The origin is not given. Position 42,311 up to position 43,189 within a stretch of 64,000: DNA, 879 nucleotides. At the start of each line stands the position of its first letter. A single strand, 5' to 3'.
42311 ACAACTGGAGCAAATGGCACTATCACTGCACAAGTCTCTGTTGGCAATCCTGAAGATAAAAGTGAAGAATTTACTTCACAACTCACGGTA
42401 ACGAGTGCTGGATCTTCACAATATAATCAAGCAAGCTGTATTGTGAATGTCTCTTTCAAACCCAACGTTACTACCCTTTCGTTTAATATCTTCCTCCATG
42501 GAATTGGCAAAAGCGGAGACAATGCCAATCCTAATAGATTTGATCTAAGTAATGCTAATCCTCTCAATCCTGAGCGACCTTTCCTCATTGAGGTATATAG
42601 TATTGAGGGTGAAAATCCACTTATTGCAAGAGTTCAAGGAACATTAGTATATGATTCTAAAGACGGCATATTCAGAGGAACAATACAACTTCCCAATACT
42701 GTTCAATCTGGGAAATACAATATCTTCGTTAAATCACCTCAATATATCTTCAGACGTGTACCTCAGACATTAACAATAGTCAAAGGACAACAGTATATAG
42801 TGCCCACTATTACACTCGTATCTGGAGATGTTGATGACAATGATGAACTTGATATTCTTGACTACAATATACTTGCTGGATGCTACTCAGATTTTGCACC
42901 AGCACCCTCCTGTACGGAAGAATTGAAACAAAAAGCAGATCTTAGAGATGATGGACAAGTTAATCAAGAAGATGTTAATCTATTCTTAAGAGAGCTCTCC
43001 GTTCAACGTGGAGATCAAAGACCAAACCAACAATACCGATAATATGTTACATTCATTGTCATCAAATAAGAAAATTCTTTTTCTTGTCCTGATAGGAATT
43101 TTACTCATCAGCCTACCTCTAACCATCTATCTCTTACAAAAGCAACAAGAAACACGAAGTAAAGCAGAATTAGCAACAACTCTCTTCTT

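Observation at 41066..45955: Putative non-cellulosomal cohesin-dockerin surface assembly system built on vWA-domain proteins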

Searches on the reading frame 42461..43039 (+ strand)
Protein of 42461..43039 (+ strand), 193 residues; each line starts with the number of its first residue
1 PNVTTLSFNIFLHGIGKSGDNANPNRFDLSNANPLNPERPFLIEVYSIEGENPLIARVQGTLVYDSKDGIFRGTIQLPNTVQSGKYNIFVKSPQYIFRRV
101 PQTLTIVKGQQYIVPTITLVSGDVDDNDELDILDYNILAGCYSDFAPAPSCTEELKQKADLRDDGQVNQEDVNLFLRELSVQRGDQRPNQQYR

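Call 25: find_homologous_proteins(query=window:42461-43039:+)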
Query seq(193 aa) (193 aa): 5 proteins with E <= 0.001 among 128 candidates.
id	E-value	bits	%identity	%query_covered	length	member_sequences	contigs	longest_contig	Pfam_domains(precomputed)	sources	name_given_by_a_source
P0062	1.6e-40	157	45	94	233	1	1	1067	PF00404.25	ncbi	ncbi:MAG: dockerin type I domain-containing protein, partial [Minisyncoccia bacterium]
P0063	1.4e-34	138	43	95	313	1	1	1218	PF00404.25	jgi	jgi:hypothetical protein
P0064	1.7e-34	137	43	95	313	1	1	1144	PF04389.23,PF00404.25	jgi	jgi:hypothetical protein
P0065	3.7e-30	123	38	97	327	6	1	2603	PF00127.27,PF13473.13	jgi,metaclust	metaclust:\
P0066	5.9e-28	116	38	93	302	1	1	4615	PF00404.25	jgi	-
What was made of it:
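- Tried and rejected: A single-sequence homologue search with the tail gave only 5 hits (call 25).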

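Call 29: find_homologous_proteins(query=A2, max_evalue=0.001)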
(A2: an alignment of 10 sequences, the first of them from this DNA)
Query A2 (10 sequences) (191 aa, profile of the alignment): 137 proteins with E <= 0.001 among 1270 candidates; the best 120 are listed.
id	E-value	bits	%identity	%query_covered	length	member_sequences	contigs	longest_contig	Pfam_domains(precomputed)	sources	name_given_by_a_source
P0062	2.9e-74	267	45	95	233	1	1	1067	PF00404.25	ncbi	ncbi:MAG: dockerin type I domain-containing protein, partial [Minisyncoccia bacterium]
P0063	3.8e-70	253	43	94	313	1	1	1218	PF00404.25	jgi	jgi:hypothetical protein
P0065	5.1e-70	253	38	97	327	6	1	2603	PF00127.27,PF13473.13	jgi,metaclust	metaclust:\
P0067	2.8e-69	250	49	91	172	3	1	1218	PF00404.25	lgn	-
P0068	1.1e-67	245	45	94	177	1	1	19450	-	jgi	jgi:hypothetical protein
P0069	4.0e-67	243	47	91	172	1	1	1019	-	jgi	jgi:hypothetical protein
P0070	2.3e-66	241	46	94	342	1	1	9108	-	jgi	jgi:hypothetical protein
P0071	1.1e-65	239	46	94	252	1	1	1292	-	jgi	jgi:hypothetical protein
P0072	1.4e-65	238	43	92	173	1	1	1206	PF00404.25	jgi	jgi:hypothetical protein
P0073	1.4e-65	238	44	93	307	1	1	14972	PF00404.25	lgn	-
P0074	2.9e-65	237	42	95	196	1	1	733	-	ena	-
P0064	3.2e-65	237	43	95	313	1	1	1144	PF04389.23,PF00404.25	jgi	jgi:hypothetical protein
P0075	4.5e-65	237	46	94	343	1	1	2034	PF00404.25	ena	-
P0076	1.9e-64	235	41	87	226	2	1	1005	PF00404.25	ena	-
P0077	2.3e-64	234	43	90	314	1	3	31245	PF00404.25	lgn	-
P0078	3.1e-64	234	44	95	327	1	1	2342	PF00404.25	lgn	-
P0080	3.8e-64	234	44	92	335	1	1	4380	PF00404.25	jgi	-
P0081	3.9e-64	234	44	95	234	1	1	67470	PF00404.25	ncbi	-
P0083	2.0e-63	231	44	95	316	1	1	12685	PF00404.25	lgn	-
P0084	2.2e-63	231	47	93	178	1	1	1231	PF00404.25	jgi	jgi:hypothetical protein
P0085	3.9e-63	230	43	95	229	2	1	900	PF00404.25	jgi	jgi:hypothetical protein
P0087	5.5e-63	230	43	92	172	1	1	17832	PF00404.25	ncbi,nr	ncbi:MAG TPA: dockerin type I domain-containing protein, partial [Xanthomonadales bacterium]|nr:dock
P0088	9.4e-63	229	40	95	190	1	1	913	PF00404.25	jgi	jgi:hypothetical protein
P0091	2.8e-62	228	39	91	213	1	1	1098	PF00404.25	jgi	jgi:hypothetical protein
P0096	3.4e-61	224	40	95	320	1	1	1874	PF00404.25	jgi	jgi:hypothetical protein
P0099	5.2e-61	223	47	91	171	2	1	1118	PF00404.25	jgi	-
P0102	8.1e-60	220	42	93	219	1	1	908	PF00404.25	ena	-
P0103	8.7e-60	219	40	95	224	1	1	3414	PF00404.25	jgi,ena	-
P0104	1.0e-59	219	41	93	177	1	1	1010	PF00404.25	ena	-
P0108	5.4e-59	217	46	91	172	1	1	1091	PF00404.25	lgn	-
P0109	6.3e-59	217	41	95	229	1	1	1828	PF00404.25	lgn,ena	-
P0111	1.6e-58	215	45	95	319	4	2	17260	PF00404.25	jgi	jgi:hypothetical protein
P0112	1.9e-58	215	42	94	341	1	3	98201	PF00404.25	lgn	-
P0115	5.5e-58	214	43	95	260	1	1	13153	PF00404.25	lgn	-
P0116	1.2e-57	212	41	95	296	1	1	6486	PF00404.25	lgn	-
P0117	1.8e-57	212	43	93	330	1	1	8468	PF00404.25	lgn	-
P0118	2.2e-57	212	40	94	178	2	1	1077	PF00404.25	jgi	jgi:hypothetical protein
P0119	2.4e-57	212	44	92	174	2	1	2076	PF00404.25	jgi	jgi:hypothetical protein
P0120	5.3e-57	210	39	94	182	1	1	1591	PF00404.25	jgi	-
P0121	7.4e-57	210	41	95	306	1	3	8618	PF00404.25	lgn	-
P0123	8.1e-57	210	39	94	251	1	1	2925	PF00404.25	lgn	-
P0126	3.3e-56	208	44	92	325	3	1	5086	PF00404.25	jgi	jgi:hypothetical protein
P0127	6.8e-56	207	39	92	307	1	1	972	PF00404.25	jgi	jgi:hypothetical protein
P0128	4.1e-55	204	43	94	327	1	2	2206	PF00404.25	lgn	-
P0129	5.5e-55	204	41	94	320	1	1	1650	PF00404.25,PF02018.24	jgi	jgi:hypothetical protein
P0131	5.9e-55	204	45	91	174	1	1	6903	PF00404.25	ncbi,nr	ncbi:MAG: hypothetical protein A3F30_04015 [Candidatus Levybacteria bacterium RIFCSPHIGHO2_12_FULL_3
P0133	2.6e-54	202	38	93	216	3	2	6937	PF00404.25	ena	-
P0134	4.1e-54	201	37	94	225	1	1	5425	PF00404.25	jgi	jgi:hypothetical protein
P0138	2.2e-53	199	36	94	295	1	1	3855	PF00404.25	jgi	jgi:hypothetical protein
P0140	3.0e-53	198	42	95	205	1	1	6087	PF00404.25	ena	-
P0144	8.6e-53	197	37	93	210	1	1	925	PF00404.25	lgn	-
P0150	1.8e-51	192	38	94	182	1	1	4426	PF00404.25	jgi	jgi:hypothetical protein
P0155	6.0e-50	187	38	90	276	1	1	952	PF00404.25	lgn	-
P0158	1.9e-48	183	39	95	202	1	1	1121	PF00404.25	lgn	-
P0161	1.0e-47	180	38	95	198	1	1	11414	PF00404.25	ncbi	ncbi:hypothetical protein BH11PAT1_BH11PAT1_1940 [soil metagenome]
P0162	2.3e-47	179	34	92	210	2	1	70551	PF00404.25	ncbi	-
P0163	2.5e-47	179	36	95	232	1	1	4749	PF00404.25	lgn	-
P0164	5.7e-47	178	42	68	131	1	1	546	PF00404.25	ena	-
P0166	2.5e-46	176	50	66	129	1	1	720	PF00404.25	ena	-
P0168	6.0e-46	174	41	93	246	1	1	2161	PF00404.25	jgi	jgi:hypothetical protein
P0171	1.3e-44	170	42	74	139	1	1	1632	PF00404.25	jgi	jgi:hypothetical protein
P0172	1.8e-44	170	48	66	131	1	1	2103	PF00404.25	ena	-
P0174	5.8e-44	168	52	57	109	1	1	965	PF00404.25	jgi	-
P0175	1.1e-42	164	38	61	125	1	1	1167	PF00404.25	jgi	jgi:hypothetical protein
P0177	3.4e-42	162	42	64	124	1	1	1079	PF00404.25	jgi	jgi:hypothetical protein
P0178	4.7e-42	162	40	71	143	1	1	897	PF00404.25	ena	-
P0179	1.2e-41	160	50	55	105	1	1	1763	PF00404.25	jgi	jgi:hypothetical protein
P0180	9.3e-41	157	43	66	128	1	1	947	PF00404.25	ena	-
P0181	1.0e-40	157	39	69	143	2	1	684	PF00404.25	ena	-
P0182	2.5e-40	156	44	69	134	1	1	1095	PF00404.25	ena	-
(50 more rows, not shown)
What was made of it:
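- Tried and rejected: It had to be repeated with a 10-sequence profile (call 29).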

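Call 36: search_protein_families(library=pfam, alignment_id=A3, max_evalue=0.01)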
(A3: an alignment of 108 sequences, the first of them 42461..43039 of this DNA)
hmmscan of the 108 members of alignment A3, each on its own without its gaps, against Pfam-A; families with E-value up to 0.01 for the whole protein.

A. member 1, window:42461-43039:+ (193 aa): 1 family
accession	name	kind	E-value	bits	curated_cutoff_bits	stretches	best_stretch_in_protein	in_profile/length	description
PF00404.24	Dockerin_1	-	0.00066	20.3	22.9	1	122-177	2-54/57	Dockerin type I domain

B. families by the number of members that match (of 108 scanned): 24 families
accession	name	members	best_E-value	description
PF00404.24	Dockerin_1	92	3.5e-11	Dockerin type I domain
PF13860.13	FlgD_ig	17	3.6e-05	FlgD Ig-like domain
PF18962.6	Por_Secre_tail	5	0.00082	Secretion system C-terminal sorting domain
PF13620.12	CarboxypepD_reg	4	7.3e-05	Carboxypeptidase regulatory-like domain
PF13517.12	FG-GAP_3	3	0.0043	FG-GAP-like repeat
PF01835.25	MG2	2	0.0041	MG2 domain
PF09134.16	Invasin_D3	2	0.0072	Invasin, domain 3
PF12985.13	DUF3869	2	0.0085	Domain of unknown function (DUF3869)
PF00127.26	Copper-bind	1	9.9e-11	Copper binding proteins, plastocyanin/azurin family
PF13473.12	Cupredoxin_1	1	1.3e-08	Cupredoxin-like domain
PF04389.22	Peptidase_M28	1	5.1e-06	Peptidase family M28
PF02018.23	CBM_4_9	1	1.6e-05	Carbohydrate binding domain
PF00722.28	Glyco_hydro_16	1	0.00027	Glycosyl hydrolases family 16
PF04185.19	Phosphoesterase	1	0.00029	Phosphoesterase family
PF16640.11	Big_3_5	1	0.00036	Bacterial Ig-like domain (group 3)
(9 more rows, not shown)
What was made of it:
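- On Dockerin (Pfam PF00404 Dockerin_1): At family level, 92 of 108 homologous tails match at E<=0.01, best 3.5e-11 (call 36), so homology holds although these two copies score low.
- Checked: 92 of 108 tail homologues match Dockerin_1, best E 3.5e-11 (call 36).
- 92 of 108 homologous tails match Dockerin_1 (call 36). The tail's beta-sandwich gives weak FlgD_ig (17), Por_Secre_tail (5) and CarboxypepD_reg (4) matches among 108 members (call 36). Some tail-bearing relatives carry Peptidase_M28, GH16, CBM_4_9 or phosphoesterase domains (call 36).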

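Call 39: predict_structure(alignment_id=A3)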
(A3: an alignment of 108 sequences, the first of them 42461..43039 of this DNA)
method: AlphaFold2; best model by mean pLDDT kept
length: 193 residues; sequences in the alignment: 108
mean_pLDDT: 95.2   pTM: 0.90
mean pLDDT of the five models: 95.2, 95.0, 94.6, 93.2, 92.9
residues with pLDDT >= 90: 172; 70-90: 18; 50-70: 3; < 50: 0
segments of 3 or more residues with pLDDT < 50: none
pLDDT, mean of each block of 10 residues (from residue 1): 94 97 93 98 95 95 98 98 97 98 97 98 97 97 92 97 98 96 85 63
secondary structure, 60 per line:
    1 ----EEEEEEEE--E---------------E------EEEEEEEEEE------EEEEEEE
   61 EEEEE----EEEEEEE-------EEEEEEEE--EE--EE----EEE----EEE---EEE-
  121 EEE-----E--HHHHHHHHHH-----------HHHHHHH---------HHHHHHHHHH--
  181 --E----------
elements in order: E5-12 E38-47 E54-65 E70-76 E84-91 E104-106 E111-113 E117-119 E121-123 H132-141 H153-159 H169-178
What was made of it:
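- On Dockerin (Pfam PF00404 Dockerin_1): AF2 helices lie at tail residues 132-141, 153-159 and 169-178 (call 39).
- On Type II X-module-dockerin dyad: pTM 0.90 for the two-domain model (call 39).
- Tail: AF2 pLDDT 95.2 and pTM 0.90 (call 39).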

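Call 43: fold_search(model_id=the predicted structure, library=pdb)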
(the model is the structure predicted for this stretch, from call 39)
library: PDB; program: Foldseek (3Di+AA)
matches with E <= 10: 1963; with E <= 0.001: 1
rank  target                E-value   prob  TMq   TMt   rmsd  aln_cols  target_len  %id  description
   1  5k39_B                3.1e-06  1.00  0.49  0.60   6.6       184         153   18  THE TYPE II COHESIN DOCKERIN COMPLEX FROM CLOSTRIDIUM THERMOCELLUM (released 2017-03-29)
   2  8rvd_G                6.2e-03  0.30  0.19  0.19  12.8       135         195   12  Unbound murine diabetogenic 4.1 TCR (released 2025-02-12)
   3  6dfv_C                7.0e-03  0.30  0.18  0.18  15.4       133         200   11  Mouse diabetogenic TCR 8F10 (released 2019-04-17)
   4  9nmu_D                7.5e-03  0.28  0.16  0.16  15.6       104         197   10  TCR156 bound to HLA A*02:01-PAP (released 2026-03-18)
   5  7rdv_C                8.4e-03  0.23  0.17  0.17  13.5       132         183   11  TFH TCR bound to MHC Class II IAd presenting aggrecan epitope (released 2022-07-27)
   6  6e48_G                8.4e-03  0.18  0.13  0.17  14.0       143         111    8  Crystal Structure of the Murine Norovirus VP1 P domain in complex with the CD300lf Receptor and Lithocholic Acid (released 2018-09-12)
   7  3uts_D                9.0e-03  0.47  0.21  0.20  15.7       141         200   11  1E6-A*0201-ALWGPDPAAA Complex, Monoclinic (released 2012-01-25)
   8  7pbc_AAA              9.0e-03  0.25  0.16  0.16  16.1       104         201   10  Crystal structure of engineered TCR (796) complexed to HLA-A*02:01 presenting MAGE-A10 9-mer peptide (released 2022-08-03)
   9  7amr_A                9.0e-03  0.21  0.17  0.16  16.4       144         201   10  Crystal structure of the complex of the KFN mutant of Jovi-1 Fab with human TRBC1 (released 2022-04-20)
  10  7amp_A                9.0e-03  0.18  0.17  0.16  17.1       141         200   10  Crystal structure of the complex of HuJovi-1 Fab with the human A6 T-cell receptor TRBC1 (released 2022-04-20)
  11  3utp_K                9.5e-03  0.54  0.21  0.20   9.2       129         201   10  1E6 TCR specific for HLA-A*0201-ALWGPDPAAA (released 2012-01-25)
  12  9nmv_D                9.5e-03  0.25  0.16  0.16  15.7       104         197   10  TCR156 S32Halpha bound to HLA A*02:01-PAP (released 2026-03-18)
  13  8enh_N                9.5e-03  0.21  0.18  0.18  17.3       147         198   10  Cross-reactive 3180 TCR recognition of HLA-B*35:01-NP7 epitope from 2002 H3N2 influenza strain (released 2024-03-27)
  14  6rp9_K                1.1e-02  0.44  0.19  0.19  11.6       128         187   11  Crystal structure of the T-cell receptor NYE_S3 bound to HLA A2*01-SLLMWITQV (released 2020-01-15)
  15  8rvd_D                1.1e-02  0.33  0.21  0.22  12.0       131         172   12  Unbound murine diabetogenic 4.1 TCR (released 2025-02-12)
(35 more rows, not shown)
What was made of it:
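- On Type II X-module-dockerin dyad: Foldseek 5k39_B covers 184 columns (call 43).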

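Call 53: search_solved_structures(query=A2, max_evalue=1, show_alignments=2)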
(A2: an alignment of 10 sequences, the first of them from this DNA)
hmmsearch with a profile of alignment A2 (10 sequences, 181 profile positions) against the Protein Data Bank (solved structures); distinct sequences matched with E-value up to 1: 23.
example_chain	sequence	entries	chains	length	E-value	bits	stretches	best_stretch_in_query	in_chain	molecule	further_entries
2b59_B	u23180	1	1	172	3e-07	33.6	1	78-178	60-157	Cellulosomal scaffolding protein A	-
3kcp_A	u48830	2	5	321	1.1e-06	31.7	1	78-177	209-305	Cellulosomal-scaffolding protein A | Cellulosome anchoring protein cohesin region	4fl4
4wi0_B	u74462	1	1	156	1.1e-06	31.7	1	62-175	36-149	Cellulosomal scaffoldin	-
4u3s_B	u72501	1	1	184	2e-06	30.8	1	62-177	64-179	Cellulosomal scaffoldin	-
5g5d_B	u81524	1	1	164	4.7e-06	29.7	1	78-178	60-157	CELLULOSOMAL-SCAFFOLDING PROTEIN A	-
4fl4_A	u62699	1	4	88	1.2e-05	28.4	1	151-174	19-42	Glycoside hydrolase family 9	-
2yik_A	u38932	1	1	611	0.00016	24.7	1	107-175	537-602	ENDOGLUCANASE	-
1daq_A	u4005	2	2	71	0.00091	22.2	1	151-173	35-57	ENDOGLUCANASE SS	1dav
2mte_A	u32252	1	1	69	0.00094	22.1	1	152-173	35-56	Cellulose 1,4-beta-cellobiosidase (reducing end) CelS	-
2ccl_B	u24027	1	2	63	0.0015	21.5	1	116-175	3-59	ENDO-1,4-BETA-XYLANASE Y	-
4cj0_A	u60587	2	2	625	0.002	21.1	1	111-175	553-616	ENDOGLUCANASE D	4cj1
5k39_B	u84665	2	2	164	0.0021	21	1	80-176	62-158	Dockerin module from a protein of unknown function | Ig domain protein group 2 domain protein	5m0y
1clc_A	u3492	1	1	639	0.0021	21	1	111-175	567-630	ENDOGLUCANASE CELD; EC: 3.2.1.4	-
1ohz_B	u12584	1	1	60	0.0025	20.8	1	118-175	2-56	ENDO-1,4-BETA-XYLANASE Y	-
2y3n_B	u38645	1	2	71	0.0034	20.3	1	117-171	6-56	CELLULOSOMAL FAMILY-48 PROCESSIVE GLYCOSIDE HYDROLASE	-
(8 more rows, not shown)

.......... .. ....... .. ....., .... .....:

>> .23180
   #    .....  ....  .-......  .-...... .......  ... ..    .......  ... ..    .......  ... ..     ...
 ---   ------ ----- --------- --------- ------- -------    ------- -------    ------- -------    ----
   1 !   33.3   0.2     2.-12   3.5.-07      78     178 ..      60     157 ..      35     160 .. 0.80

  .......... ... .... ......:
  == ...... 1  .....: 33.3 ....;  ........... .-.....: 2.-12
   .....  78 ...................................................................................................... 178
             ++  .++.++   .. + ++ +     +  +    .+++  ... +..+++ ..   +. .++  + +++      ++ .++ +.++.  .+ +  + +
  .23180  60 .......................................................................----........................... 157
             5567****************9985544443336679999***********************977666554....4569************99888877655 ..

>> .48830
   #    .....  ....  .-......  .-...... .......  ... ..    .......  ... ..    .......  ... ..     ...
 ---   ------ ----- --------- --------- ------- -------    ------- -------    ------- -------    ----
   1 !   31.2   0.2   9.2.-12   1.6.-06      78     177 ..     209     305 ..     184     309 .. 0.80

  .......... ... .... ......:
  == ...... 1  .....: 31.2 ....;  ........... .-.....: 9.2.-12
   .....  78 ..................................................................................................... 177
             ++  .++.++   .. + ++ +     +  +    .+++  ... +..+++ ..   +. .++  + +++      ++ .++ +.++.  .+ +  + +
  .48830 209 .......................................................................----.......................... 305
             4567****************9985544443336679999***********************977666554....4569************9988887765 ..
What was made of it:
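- On Dockerin (Pfam PF00404 Dockerin_1): The profile hits type I and type II dockerins in the PDB (call 53).
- On Type II X-module-dockerin dyad: The HMM alignment to 2b59_B starts inside the X-module (call 53).
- Checked: The tail profile hits solved X-Doc dyads and dockerins (call 53).
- The sequence profile hits 2b59_B, 3kcp_A, 4wi0_B, 4u3s_B and 5g5d_B across the X-module/dockerin junction (call 53).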
